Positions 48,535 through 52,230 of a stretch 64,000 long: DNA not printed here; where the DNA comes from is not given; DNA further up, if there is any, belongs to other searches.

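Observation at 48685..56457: Adjacent CotH-like/lamin-tail paralogs that differ in their C-terminal tag (dockerin versus T9SS CTD) and are coupled to a GT2 gene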

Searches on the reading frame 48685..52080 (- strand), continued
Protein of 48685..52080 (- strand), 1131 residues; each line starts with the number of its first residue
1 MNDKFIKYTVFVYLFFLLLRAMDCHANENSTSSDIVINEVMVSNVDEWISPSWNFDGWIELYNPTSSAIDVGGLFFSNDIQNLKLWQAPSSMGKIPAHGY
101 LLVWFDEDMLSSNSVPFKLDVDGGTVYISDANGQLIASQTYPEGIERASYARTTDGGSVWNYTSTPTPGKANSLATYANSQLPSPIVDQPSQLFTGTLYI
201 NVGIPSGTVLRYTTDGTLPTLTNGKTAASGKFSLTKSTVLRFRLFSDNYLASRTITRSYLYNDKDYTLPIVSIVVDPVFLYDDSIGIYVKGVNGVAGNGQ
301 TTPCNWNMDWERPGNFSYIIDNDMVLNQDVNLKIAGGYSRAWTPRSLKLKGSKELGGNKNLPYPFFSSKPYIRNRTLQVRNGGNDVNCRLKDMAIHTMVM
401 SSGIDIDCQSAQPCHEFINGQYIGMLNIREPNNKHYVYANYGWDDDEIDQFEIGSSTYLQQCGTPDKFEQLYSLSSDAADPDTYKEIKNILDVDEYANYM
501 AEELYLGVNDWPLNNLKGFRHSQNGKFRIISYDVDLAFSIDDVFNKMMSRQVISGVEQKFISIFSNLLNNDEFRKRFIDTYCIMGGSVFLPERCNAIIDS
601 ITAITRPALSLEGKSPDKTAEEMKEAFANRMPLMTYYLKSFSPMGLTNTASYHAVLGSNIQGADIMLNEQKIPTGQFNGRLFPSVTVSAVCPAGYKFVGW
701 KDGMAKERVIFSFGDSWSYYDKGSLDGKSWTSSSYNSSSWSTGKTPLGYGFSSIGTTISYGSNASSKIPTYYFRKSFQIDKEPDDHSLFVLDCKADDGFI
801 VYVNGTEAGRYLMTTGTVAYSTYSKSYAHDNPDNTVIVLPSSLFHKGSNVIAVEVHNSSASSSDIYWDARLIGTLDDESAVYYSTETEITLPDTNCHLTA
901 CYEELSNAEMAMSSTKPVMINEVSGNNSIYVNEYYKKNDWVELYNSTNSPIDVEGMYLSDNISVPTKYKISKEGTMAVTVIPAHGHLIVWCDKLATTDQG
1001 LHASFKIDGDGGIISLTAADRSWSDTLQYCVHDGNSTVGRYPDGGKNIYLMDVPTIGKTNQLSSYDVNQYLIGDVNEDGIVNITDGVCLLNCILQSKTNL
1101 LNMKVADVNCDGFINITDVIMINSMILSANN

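Call 12: find_homologous_proteins(query=window:48685-52080:-, max_evalue=1e-10)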
Query window:48685-52080:- (1131 aa): 3408 proteins with E <= 1e-10 among 8000 candidates; the best 120 are listed.
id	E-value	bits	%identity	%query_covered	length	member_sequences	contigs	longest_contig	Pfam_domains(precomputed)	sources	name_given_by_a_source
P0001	0.0e+0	2617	100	100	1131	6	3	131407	PF08757.18,PF00932.26,PF00404.25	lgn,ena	-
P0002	0.0e+0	2101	78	99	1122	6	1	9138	PF08757.18,PF00932.26,PF00404.25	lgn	-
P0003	0.0e+0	1819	69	97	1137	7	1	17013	PF08757.18,PF00932.26,PF00404.25,PF13290.14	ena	-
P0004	0.0e+0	1722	64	99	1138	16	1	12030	PF08757.18,PF00932.26,PF00404.25,PF13290.14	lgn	-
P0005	0.0e+0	1717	65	97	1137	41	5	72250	PF08757.18,PF00932.26,PF00404.25,PF13290.14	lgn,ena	-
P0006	0.0e+0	1715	64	99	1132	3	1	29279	PF08757.18,PF00932.26,PF00404.25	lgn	-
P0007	0.0e+0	1415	59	92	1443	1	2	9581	PF08757.18,PF00932.26,PF02368.25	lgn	-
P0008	0.0e+0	1395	56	93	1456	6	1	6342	PF08757.18,PF00932.26,PF02368.25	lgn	-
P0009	0.0e+0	1386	57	92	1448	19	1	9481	PF08757.18,PF00932.26,PF18962.8,PF02368.25,PF26918.1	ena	-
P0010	0.0e+0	1385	57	92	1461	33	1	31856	PF08757.18,PF00932.26,PF02368.25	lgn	-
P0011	0.0e+0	1382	54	96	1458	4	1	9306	PF08757.18,PF00932.26,PF02368.25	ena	-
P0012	0.0e+0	1382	57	93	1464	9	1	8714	PF26182.1,PF08757.18,PF00932.26,PF02368.25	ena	-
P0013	0.0e+0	1378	55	96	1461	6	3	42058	PF08757.18,PF00932.26,PF02368.25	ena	-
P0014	0.0e+0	1376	56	93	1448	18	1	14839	PF08757.18,PF00932.26,PF18962.8,PF13290.14,PF02368.25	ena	-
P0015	0.0e+0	1375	58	92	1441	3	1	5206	PF08757.18,PF00932.26,PF13287.13,PF22359.3,PF02368.25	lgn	-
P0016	0.0e+0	1371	57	92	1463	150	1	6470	PF08757.18,PF00932.26,PF18962.8,PF02368.25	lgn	-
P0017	0.0e+0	1369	57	92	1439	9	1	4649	PF26182.1,PF08757.18,PF00932.26,PF02368.25,PF26918.1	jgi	-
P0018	0.0e+0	1367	56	92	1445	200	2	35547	PF08757.18,PF00932.26,PF13290.14,PF02368.25,PF26918.1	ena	-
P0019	0.0e+0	1366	55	94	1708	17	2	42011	PF26182.1,PF08757.18,PF00932.26,PF18962.8,PF13290.14,PF02368.25,PF26918.1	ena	-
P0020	0.0e+0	1364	54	96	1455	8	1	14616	PF08757.18,PF00932.26,PF02368.25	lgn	-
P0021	0.0e+0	1364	55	92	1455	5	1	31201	PF08757.18,PF00932.26,PF02368.25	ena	-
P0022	0.0e+0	1363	57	92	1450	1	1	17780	PF08757.18,PF00932.26,PF18962.8,PF02368.25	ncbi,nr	ncbi:MAG: CotH kinase family protein [Prevotella sp.]|nr:CotH kinase family protein [Prevotella sp.]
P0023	0.0e+0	1361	56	92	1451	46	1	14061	PF08757.18,PF00932.26,PF13290.14,PF02368.25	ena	-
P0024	0.0e+0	1360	57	92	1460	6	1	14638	PF08757.18,PF00932.26,PF02368.25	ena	-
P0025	0.0e+0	1359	54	94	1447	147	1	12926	PF08757.18,PF00932.26,PF18962.8,PF13290.14,PF02368.25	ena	-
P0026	0.0e+0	1356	56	91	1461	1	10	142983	PF08757.18,PF00932.26,PF18962.8,PF02368.25,PF26918.1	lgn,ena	-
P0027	0.0e+0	1352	55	92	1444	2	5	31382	PF08757.18,PF00932.26,PF02368.25,PF26918.1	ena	-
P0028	0.0e+0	1350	55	92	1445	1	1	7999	PF26182.1,PF08757.18,PF00932.26,PF18962.8,PF02368.25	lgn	-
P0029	0.0e+0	1343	54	95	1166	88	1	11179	PF08757.18,PF00932.26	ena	-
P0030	0.0e+0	1339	56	92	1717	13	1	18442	PF08757.18,PF00932.26,PF02368.25,PF26918.1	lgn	-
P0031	0.0e+0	1338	55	93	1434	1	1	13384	PF26182.1,PF08757.18,PF00932.26,PF13290.14,PF02368.25,PF26918.1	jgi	jgi:uncharacterized protein YjdB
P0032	0.0e+0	1337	55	92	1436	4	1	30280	PF08757.18,PF00932.26,PF02368.25,PF26918.1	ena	-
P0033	0.0e+0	1337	55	91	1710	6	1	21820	PF08757.18,PF00932.26,PF02368.25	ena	-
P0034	0.0e+0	1337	55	92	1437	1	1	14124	PF08757.18,PF00932.26,PF13290.14,PF02368.25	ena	-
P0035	0.0e+0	1337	56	92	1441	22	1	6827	PF08757.18,PF00932.26,PF13290.14,PF02368.25,PF26918.1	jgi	jgi:hypothetical protein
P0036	0.0e+0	1337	55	91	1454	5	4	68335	PF08757.18,PF00932.26,PF18962.8,PF13290.14,PF02368.25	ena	-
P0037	0.0e+0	1336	56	92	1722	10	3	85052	PF26182.1,PF08757.18,PF00932.26,PF18962.8,PF13290.14,PF02368.25,PF26918.1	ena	-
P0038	0.0e+0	1336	55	91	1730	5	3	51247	PF26182.1,PF08757.18,PF00932.26,PF13290.14,PF02368.25,PF26918.1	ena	-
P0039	0.0e+0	1335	55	91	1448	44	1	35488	PF08757.18,PF00932.26,PF13290.14,PF02368.25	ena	-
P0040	0.0e+0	1335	56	92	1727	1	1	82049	PF26182.1,PF08757.18,PF00932.26,PF22359.3,PF02368.25,PF26918.1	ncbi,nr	ncbi:MAG: Ig-like domain-containing protein [Prevotella sp.]|nr:Ig-like domain-containing protein [P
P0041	0.0e+0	1335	56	92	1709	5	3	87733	PF26182.1,PF08757.18,PF00932.26,PF18962.8,PF13290.14,PF02368.25,PF26918.1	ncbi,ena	-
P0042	0.0e+0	1335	55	91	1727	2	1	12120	PF26182.1,PF08757.18,PF00932.26,PF02368.25,PF26918.1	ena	-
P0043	0.0e+0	1334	56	92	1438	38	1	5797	PF08757.18,PF00932.26,PF02368.25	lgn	-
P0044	0.0e+0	1334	55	92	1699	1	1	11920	PF26182.1,PF08757.18,PF00932.26,PF18962.8,PF13290.14,PF02368.25,PF26918.1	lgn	-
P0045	0.0e+0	1333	55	92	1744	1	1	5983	PF26182.1,PF08757.18,PF00932.26,PF22359.3,PF02368.25,PF26918.1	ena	-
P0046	0.0e+0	1333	55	92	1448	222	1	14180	PF08757.18,PF00932.26,PF18962.8,PF02368.25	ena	-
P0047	0.0e+0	1333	55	92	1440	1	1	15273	PF08757.18,PF00932.26,PF18962.8,PF02368.25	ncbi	-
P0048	0.0e+0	1332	56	92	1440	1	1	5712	PF08757.18,PF00932.26,PF13290.14,PF02368.25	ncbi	-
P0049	0.0e+0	1331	54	94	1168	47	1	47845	PF08757.18,PF00932.26,PF18962.8,PF13290.14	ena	-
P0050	0.0e+0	1331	56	91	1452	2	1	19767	PF26182.1,PF08757.18,PF00932.26,PF18962.8,PF02368.25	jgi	jgi:hypothetical protein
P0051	0.0e+0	1330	55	92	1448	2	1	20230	PF08757.18,PF00932.26,PF02368.25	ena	-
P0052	0.0e+0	1330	56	92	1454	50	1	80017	PF08757.18,PF00932.26,PF02368.25,PF26918.1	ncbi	-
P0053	0.0e+0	1325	55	92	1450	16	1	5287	PF08757.18,PF00932.26,PF18962.8,PF02368.25,PF26918.1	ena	-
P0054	0.0e+0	1325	54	93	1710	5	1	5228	PF26182.1,PF08757.18,PF00932.26,PF18962.8,PF13290.14,PF02368.25,PF26918.1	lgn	-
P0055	0.0e+0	1324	55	91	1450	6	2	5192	PF08757.18,PF00932.26,PF18962.8,PF13290.14,PF02368.25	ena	-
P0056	0.0e+0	1323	54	93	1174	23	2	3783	PF08757.18,PF00932.26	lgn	-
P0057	0.0e+0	1322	55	92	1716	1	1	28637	PF26182.1,PF08757.18,PF00932.26,PF13290.14,PF02368.25,PF26918.1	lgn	-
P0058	0.0e+0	1322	55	92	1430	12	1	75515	PF08757.18,PF00932.26,PF02368.25,PF26918.1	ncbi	-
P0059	0.0e+0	1321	54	93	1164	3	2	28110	PF08757.18,PF00932.26,PF13290.14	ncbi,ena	-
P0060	0.0e+0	1320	55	91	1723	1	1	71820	PF26182.1,PF08757.18,PF00932.26,PF18962.8,PF13290.14,PF22359.3,PF02368.25,PF26918.1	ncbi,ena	-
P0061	0.0e+0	1319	55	92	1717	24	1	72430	PF08757.18,PF00932.26,PF18962.8,PF13290.14,PF02368.25,PF26918.1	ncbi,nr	ncbi:MAG: CotH kinase family protein [Prevotella sp.]|nr:CotH kinase family protein [Prevotella sp.]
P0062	0.0e+0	1319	56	92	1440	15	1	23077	PF08757.18,PF00932.26,PF13290.14,PF02368.25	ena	-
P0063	0.0e+0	1318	55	92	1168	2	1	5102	PF08757.18,PF00932.26,PF18962.8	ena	-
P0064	0.0e+0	1318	55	92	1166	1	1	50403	PF08757.18,PF00932.26,PF13287.13,PF13290.14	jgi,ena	-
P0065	0.0e+0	1317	55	92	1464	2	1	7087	PF08757.18,PF00932.26,PF02368.25,PF26918.1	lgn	-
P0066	0.0e+0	1317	56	92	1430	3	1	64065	PF08757.18,PF00932.26,PF02368.25,PF26918.1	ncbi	-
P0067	0.0e+0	1317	55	91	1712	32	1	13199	PF26182.1,PF08757.18,PF00932.26,PF18962.8,PF13290.14,PF22359.3,PF02368.25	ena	-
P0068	0.0e+0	1317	56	91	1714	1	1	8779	PF08757.18,PF00932.26,PF18962.8,PF13290.14,PF02368.25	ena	-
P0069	0.0e+0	1317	55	92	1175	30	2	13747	PF08757.18,PF00932.26,PF18962.8,PF13290.14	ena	-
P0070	0.0e+0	1317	54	93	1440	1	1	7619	PF08757.18,PF00932.26,PF18962.8,PF13290.14,PF02368.25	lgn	-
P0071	0.0e+0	1316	55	92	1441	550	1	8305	PF08757.18,PF00932.26,PF13287.13,PF13290.14,PF02368.25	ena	-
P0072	0.0e+0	1315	54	92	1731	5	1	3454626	PF08757.18,PF00932.26,PF13287.13,PF18962.8,PF13290.14,PF02368.25,PF26918.1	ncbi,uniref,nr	ncbi:CotH kinase family protein [Prevotella sp. E13-17]|uniref:CotH kinase family protein n=1 Tax=Pr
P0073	0.0e+0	1314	54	91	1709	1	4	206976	PF08757.18,PF00932.26,PF18962.8,PF13290.14,PF02368.25,PF26918.1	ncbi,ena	-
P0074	0.0e+0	1314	55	92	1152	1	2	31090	PF08757.18,PF00932.26,PF13290.14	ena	-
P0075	0.0e+0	1314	53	92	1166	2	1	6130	PF08757.18,PF00932.26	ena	-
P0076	0.0e+0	1314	54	92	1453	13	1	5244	PF08757.18,PF00932.26,PF13290.14,PF02368.25,PF26918.1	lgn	-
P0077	0.0e+0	1312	54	91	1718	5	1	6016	PF26182.1,PF08757.18,PF00932.26,PF02368.25,PF26918.1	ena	-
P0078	0.0e+0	1312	54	95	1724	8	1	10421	PF26182.1,PF08757.18,PF00932.26,PF18962.8,PF13290.14,PF22359.3,PF02368.25,PF26918.1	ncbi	-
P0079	0.0e+0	1310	55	92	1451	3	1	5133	PF08757.18,PF00932.26,PF13290.14,PF02368.25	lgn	-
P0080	0.0e+0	1310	54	93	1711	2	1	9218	PF26182.1,PF08757.18,PF00932.26,PF13290.14,PF22359.3,PF02368.25,PF26918.1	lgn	-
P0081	0.0e+0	1310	54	92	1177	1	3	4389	PF08757.18,PF00932.26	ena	-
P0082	0.0e+0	1310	54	92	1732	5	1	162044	PF08757.18,PF00932.26,PF13287.13,PF18962.8,PF13290.14,PF02368.25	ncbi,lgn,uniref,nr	ncbi:CotH kinase family protein [Xylanibacter brevis]|uniref:CotH kinase family protein n=1 Tax=Xyla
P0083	0.0e+0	1308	53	93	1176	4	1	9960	PF08757.18,PF00932.26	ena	-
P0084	0.0e+0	1308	55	91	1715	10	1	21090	PF26182.1,PF08757.18,PF00932.26,PF18962.8,PF13290.14,PF02368.25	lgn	-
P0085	0.0e+0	1307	53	92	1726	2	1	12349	PF08757.18,PF00932.26,PF13287.13,PF18962.8,PF13290.14,PF02368.25,PF26918.1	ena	-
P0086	0.0e+0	1307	54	92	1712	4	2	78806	PF26182.1,PF08757.18,PF00932.26,PF18962.8,PF13290.14,PF22359.3,PF02368.25,PF26918.1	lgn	-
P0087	0.0e+0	1307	55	92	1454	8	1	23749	PF26182.1,PF08757.18,PF00932.26,PF02368.25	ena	-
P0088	0.0e+0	1307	55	92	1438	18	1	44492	PF08757.18,PF00932.26,PF13290.14,PF18998.7,PF02368.25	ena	-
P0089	0.0e+0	1307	54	91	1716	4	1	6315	PF26182.1,PF08757.18,PF00932.26,PF18962.8,PF02368.25,PF26918.1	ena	-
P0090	0.0e+0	1306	56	91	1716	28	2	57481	PF26182.1,PF08757.18,PF00932.26,PF18962.8,PF13290.14,PF02368.25,PF26918.1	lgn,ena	-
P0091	0.0e+0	1306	54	93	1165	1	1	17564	PF08757.18,PF00932.26,PF13290.14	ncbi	-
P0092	0.0e+0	1306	53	95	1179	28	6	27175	PF08757.18,PF00932.26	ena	-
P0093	0.0e+0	1303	55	92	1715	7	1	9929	PF08757.18,PF00932.26,PF13290.14,PF02368.25,PF26918.1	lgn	-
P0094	0.0e+0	1303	55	92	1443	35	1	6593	PF08757.18,PF00932.26,PF13290.14,PF02368.25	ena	-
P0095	0.0e+0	1302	54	92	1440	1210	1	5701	PF26182.1,PF08757.18,PF00932.26,PF13290.14,PF02368.25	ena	-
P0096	0.0e+0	1301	54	92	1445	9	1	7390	PF26182.1,PF08757.18,PF00932.26,PF18962.8,PF02368.25,PF26918.1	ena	-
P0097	0.0e+0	1298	53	93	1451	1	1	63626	PF26182.1,PF08757.18,PF00932.26,PF18962.8,PF02368.25,PF26918.1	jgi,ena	-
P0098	0.0e+0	1297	53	93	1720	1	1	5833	PF08757.18,PF00932.26,PF18962.8,PF02368.25,PF26918.1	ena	-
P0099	0.0e+0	1296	53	91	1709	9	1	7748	PF08757.18,PF00932.26,PF13287.13,PF18962.8,PF13290.14,PF02368.25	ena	-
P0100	0.0e+0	1296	54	92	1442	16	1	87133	PF08757.18,PF00932.26,PF13290.14,PF02368.25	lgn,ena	-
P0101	0.0e+0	1294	53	93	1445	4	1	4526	PF08757.18,PF00932.26,PF13290.14,PF02368.25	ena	-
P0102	0.0e+0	1294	53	93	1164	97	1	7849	PF08757.18,PF00932.26,PF13290.14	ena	-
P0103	0.0e+0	1293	52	95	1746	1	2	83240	PF26182.1,PF08757.18,PF00932.26,PF13290.14,PF02368.25,PF26918.1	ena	-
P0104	0.0e+0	1291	54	92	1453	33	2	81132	PF08757.18,PF00932.26,PF13290.14,PF02368.25,PF26918.1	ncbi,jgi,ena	-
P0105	0.0e+0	1291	54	92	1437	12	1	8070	PF08757.18,PF00932.26,PF18962.8,PF02368.25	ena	-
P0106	0.0e+0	1291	55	92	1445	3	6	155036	PF08757.18,PF00932.26,PF13290.14,PF02368.25,PF26918.1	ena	-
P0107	0.0e+0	1290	54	91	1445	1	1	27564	PF08757.18,PF00932.26,PF13287.13,PF18962.8,PF02368.25,PF26918.1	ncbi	-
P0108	0.0e+0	1289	53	92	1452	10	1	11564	PF08757.18,PF00932.26,PF13290.14,PF02368.25,PF26918.1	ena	-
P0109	0.0e+0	1289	55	92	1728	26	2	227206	PF26182.1,PF08757.18,PF00932.26,PF13290.14,PF22359.3,PF02368.25,PF26918.1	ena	-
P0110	0.0e+0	1286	54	92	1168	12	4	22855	PF08757.18,PF00932.26,PF18962.8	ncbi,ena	-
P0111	0.0e+0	1284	54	92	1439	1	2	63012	PF08757.18,PF00932.26,PF13290.14,PF02368.25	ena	-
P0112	0.0e+0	1284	54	92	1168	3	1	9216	PF08757.18,PF00932.26,PF18962.8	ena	-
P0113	0.0e+0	1284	53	91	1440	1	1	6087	PF08757.18,PF00932.26,PF13290.14,PF22359.3,PF02368.25,PF26918.1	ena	-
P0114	0.0e+0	1283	53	92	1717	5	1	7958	PF08757.18,PF00932.26,PF18962.8,PF13290.14,PF02368.25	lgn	-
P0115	0.0e+0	1283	53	92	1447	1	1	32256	PF08757.18,PF00932.26,PF18962.8,PF02368.25,PF26918.1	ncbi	-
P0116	0.0e+0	1283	54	92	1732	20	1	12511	PF26182.1,PF08757.18,PF00932.26,PF13290.14,PF22359.3,PF02368.25,PF26918.1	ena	-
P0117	0.0e+0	1283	54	91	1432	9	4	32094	PF08757.18,PF00932.26,PF18962.8,PF13290.14,PF02368.25,PF26918.1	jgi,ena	jgi:hypothetical protein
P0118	0.0e+0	1283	52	96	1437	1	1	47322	PF08757.18,PF00932.26,PF13290.14,PF02368.25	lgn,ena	-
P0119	0.0e+0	1281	54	92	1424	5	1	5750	PF08757.18,PF00932.26,PF13290.14,PF02368.25,PF26918.1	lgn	-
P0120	0.0e+0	1281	53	92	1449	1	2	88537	PF26182.1,PF08757.18,PF00932.26,PF18962.8,PF02368.25,PF26918.1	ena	-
